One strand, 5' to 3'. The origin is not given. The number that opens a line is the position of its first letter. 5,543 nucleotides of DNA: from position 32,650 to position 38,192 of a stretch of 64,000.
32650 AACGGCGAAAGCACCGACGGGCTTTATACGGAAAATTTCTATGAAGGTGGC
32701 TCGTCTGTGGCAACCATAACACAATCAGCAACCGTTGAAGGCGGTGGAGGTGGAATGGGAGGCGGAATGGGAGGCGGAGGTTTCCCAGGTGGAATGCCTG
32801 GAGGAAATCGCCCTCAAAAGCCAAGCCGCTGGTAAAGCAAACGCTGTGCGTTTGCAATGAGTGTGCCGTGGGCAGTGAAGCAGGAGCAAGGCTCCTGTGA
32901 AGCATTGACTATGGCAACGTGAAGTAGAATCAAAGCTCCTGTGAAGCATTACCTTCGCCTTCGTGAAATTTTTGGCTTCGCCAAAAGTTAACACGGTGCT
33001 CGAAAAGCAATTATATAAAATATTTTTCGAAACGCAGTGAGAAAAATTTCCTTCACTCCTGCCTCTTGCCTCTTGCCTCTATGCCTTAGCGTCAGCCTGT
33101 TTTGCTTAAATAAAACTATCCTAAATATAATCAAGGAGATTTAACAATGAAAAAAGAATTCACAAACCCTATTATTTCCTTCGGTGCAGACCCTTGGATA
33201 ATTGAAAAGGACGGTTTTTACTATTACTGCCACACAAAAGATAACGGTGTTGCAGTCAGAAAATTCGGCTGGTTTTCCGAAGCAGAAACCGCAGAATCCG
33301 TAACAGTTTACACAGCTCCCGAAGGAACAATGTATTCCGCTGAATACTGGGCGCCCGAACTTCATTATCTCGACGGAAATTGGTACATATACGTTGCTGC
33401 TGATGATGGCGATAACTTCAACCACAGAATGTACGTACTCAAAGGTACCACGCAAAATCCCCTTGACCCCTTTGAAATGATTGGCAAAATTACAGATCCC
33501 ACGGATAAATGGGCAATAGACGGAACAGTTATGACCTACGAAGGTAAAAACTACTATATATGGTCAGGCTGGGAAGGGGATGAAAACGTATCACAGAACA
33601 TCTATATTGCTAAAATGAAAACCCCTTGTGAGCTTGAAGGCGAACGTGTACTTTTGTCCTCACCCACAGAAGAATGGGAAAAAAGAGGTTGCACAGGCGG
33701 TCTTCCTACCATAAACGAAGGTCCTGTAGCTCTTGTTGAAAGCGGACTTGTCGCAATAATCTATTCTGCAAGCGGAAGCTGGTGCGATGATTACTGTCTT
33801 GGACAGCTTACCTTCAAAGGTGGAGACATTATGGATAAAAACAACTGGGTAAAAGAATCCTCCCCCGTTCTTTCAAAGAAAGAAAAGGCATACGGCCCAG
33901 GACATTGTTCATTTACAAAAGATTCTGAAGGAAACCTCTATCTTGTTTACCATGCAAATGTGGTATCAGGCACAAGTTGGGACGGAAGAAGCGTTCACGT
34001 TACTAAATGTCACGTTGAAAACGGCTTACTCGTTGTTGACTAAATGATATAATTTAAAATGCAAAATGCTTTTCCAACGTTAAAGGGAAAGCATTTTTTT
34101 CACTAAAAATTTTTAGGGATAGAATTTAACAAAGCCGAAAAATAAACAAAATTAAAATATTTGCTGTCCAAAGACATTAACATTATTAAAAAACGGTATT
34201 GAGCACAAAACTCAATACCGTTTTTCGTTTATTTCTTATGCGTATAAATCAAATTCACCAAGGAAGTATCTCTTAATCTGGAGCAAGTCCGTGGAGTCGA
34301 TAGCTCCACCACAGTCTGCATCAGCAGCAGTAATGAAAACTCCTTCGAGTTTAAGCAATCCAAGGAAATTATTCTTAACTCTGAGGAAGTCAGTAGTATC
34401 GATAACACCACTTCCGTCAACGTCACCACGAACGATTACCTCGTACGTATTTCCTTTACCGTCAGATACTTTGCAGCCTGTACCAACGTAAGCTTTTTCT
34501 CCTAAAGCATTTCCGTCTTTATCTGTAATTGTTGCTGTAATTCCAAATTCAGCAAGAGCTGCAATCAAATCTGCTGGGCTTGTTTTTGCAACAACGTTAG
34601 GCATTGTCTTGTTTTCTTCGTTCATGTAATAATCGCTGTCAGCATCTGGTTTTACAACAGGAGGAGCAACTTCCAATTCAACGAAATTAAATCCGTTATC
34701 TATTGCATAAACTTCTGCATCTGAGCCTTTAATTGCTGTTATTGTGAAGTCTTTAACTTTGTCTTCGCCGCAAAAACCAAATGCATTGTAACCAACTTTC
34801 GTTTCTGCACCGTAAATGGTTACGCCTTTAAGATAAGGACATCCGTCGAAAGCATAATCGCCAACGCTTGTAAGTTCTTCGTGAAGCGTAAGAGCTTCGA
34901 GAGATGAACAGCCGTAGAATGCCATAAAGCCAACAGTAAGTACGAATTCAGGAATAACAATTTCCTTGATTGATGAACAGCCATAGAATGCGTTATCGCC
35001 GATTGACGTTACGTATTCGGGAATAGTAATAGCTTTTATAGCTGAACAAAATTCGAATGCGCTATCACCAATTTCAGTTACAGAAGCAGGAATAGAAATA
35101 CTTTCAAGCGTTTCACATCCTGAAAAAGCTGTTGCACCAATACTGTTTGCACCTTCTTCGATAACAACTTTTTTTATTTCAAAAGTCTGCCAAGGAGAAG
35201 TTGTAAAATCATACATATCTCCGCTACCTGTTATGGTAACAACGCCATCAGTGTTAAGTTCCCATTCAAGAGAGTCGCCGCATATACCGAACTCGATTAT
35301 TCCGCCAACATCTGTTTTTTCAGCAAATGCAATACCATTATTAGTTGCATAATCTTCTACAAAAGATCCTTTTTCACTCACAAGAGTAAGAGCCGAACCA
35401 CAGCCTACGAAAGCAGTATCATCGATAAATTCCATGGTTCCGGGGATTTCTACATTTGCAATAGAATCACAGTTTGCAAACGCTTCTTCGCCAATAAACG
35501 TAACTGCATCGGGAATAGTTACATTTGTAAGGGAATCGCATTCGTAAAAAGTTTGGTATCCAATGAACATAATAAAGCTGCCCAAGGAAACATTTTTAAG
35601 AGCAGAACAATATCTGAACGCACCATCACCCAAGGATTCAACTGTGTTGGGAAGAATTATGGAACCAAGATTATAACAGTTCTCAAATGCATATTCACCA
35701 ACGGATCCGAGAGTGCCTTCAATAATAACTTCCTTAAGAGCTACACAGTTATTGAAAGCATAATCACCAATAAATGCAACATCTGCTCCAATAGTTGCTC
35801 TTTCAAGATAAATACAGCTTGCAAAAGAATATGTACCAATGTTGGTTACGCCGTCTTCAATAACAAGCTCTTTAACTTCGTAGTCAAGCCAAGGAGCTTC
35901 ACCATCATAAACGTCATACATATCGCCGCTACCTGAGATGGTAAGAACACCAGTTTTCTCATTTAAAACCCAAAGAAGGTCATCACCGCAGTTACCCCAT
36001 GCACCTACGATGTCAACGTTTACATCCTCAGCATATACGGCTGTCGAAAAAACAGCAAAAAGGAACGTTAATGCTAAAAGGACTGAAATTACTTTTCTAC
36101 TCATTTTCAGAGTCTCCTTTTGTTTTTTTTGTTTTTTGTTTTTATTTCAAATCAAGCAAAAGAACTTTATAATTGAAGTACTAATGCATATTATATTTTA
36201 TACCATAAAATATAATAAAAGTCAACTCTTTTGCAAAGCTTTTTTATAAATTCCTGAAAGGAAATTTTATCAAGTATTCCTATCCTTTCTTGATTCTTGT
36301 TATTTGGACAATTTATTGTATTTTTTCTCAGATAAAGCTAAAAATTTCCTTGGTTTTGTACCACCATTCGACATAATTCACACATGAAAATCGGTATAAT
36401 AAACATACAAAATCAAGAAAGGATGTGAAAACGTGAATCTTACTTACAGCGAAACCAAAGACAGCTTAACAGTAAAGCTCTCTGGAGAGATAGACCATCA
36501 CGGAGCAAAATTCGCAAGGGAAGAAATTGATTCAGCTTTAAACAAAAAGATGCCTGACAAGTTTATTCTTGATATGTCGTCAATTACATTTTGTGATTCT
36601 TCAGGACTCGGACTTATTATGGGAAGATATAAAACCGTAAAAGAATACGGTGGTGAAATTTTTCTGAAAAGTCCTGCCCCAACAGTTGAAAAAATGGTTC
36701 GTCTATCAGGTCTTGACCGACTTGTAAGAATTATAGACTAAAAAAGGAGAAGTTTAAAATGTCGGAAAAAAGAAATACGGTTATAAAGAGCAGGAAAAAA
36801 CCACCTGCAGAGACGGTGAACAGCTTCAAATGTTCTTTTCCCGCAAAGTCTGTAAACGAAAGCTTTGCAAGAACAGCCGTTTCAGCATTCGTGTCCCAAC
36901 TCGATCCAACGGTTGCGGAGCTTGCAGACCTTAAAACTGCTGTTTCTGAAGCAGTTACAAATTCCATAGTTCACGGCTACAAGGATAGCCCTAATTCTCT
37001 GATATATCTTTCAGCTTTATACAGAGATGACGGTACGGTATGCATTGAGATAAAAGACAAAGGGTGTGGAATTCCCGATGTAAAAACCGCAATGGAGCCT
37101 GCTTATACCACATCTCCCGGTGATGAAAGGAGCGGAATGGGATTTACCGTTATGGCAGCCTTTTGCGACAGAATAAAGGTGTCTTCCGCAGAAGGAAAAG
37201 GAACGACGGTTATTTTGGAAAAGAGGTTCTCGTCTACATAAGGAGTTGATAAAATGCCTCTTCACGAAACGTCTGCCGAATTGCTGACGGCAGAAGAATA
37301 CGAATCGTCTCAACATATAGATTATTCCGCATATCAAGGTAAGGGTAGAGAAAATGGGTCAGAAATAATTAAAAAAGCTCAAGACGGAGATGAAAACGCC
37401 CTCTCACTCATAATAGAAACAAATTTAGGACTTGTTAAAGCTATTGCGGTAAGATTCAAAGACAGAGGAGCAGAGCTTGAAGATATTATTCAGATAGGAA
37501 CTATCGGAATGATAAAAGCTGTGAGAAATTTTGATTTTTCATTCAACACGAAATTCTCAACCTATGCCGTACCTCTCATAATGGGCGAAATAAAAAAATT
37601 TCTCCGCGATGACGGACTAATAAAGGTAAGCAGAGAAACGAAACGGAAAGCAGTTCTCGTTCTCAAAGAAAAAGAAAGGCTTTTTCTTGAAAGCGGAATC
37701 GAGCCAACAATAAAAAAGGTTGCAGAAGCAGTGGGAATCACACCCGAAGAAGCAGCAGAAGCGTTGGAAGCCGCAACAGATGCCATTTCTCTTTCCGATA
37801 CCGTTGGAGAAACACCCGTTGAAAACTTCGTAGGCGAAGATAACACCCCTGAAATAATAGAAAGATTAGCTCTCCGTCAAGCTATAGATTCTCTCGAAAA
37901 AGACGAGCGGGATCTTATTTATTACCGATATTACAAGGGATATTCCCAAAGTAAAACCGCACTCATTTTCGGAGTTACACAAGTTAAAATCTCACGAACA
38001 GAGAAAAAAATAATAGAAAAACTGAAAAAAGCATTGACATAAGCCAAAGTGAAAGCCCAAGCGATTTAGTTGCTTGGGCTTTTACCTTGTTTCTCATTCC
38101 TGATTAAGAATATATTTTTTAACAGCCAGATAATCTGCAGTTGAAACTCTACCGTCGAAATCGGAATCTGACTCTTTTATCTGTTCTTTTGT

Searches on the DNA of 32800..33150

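Call 95: search_rna_families(source=window, start=32800, end=33150, threshold=evalue, max_evalue=10, show_alignments=2)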
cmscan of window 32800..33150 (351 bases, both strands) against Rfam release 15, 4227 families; matches with E-value up to 10: 1.
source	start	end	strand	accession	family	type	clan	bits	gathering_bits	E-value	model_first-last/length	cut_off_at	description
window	32873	32974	+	RF01706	Gut-1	Gene; sRNA;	-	19.2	50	0.24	1-77/77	no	Gut-1 RNA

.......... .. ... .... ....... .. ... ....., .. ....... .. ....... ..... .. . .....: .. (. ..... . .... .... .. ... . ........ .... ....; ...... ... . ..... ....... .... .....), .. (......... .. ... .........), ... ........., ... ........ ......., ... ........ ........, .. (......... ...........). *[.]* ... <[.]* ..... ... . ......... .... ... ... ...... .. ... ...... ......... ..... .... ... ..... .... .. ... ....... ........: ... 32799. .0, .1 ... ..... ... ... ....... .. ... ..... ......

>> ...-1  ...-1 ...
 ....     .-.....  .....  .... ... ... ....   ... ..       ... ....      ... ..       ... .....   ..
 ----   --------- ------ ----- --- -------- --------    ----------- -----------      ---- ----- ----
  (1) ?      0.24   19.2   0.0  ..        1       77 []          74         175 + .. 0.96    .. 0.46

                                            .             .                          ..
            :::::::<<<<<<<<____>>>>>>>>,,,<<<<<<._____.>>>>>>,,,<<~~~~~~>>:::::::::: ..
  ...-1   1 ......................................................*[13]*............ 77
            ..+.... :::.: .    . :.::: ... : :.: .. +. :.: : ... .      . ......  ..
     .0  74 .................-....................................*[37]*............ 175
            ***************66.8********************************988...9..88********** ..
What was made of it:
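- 32873..33099 (+): Copy B. From left to right: Gut-1-like mini-hairpin array (GTGAAG + hairpin, x5) at 32873-32974; a degenerate inverted core around 32985-33007; an AT-rich centre; an X core at 33016-33053 with an 8-nt inner segment; (CTCTTGC)x4.3 at 33056-33086; a cap that is the reverse complement of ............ Rfam Gut-1 scores 19.2 bits, E 0.24, and is the only hit in this 351-nt stretch (call 95).
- On Gut-1 RNA (RF01706): The arm of copy B scores 19.2 bits (call 95).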

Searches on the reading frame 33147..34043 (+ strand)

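Call 11: search_protein_families(library=pfam, proteins=[window:33147-34043:+])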
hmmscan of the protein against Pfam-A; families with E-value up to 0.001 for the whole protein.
window:33147-34043:+ (298 aa): 1 family
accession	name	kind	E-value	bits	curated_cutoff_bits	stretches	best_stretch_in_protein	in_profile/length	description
PF04616.20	Glyco_hydro_43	-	3.1e-39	135.5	32.2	1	5-292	1-285/288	Glycosyl hydrolases family 43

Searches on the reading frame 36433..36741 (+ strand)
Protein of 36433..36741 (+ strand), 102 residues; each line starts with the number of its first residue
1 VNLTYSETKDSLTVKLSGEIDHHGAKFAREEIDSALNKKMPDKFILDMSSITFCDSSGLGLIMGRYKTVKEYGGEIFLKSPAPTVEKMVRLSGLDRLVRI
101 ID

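Call 84: search_protein_families(library=pfam, proteins=[window:36433-36741:+], max_evalue=0.001)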
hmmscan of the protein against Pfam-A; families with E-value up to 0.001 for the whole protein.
window:36433-36741:+ (102 aa): 2 families
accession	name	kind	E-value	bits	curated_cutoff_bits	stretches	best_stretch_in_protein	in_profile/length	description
PF01740.26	STAS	-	1.7e-20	73.2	22.6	1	7-100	6-99/106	STAS domain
PF13466.11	STAS_2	-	4.8e-14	52.7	29.2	1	14-95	1-80/80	STAS domain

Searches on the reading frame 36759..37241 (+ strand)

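Call 81: search_protein_families(library=pfam, proteins=[window:36759-37241:+], max_evalue=0.00001)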
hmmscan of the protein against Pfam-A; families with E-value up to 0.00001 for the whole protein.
window:36759-37241:+ (160 aa): 2 families
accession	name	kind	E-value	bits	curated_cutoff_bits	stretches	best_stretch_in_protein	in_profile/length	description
PF13581.12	HATPase_c_2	-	1.6e-20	73.8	27.4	1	27-154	1-126/127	Histidine kinase-like ATPase domain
PF02518.31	HATPase_c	-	4.1e-14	53.4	26.4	1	57-155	5-107/111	Histidine kinase-, DNA gyrase B-, and HSP90-like ATPase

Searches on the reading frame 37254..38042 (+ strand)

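Call 81: search_protein_families(library=pfam, proteins=[window:37254-38042:+], max_evalue=0.00001)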
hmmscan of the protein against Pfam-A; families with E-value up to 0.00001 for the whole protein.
window:37254-38042:+ (262 aa): 4 families
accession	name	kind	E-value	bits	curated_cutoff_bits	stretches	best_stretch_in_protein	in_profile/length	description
PF04542.20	Sigma70_r2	-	2.5e-16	59.7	24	1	54-120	2-68/71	Sigma-70 region 2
PF04545.22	Sigma70_r4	-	8.4e-11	41.7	24.1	1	210-259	1-50/50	Sigma-70, region 4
PF04539.22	Sigma70_r3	-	2.2e-07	31.3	25.3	1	135-187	5-57/78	Sigma-70 region 3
PF08281.18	Sigma70_r4_2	-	8.7e-06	25.7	25.7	0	205-243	2-40/54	Sigma-70, region 4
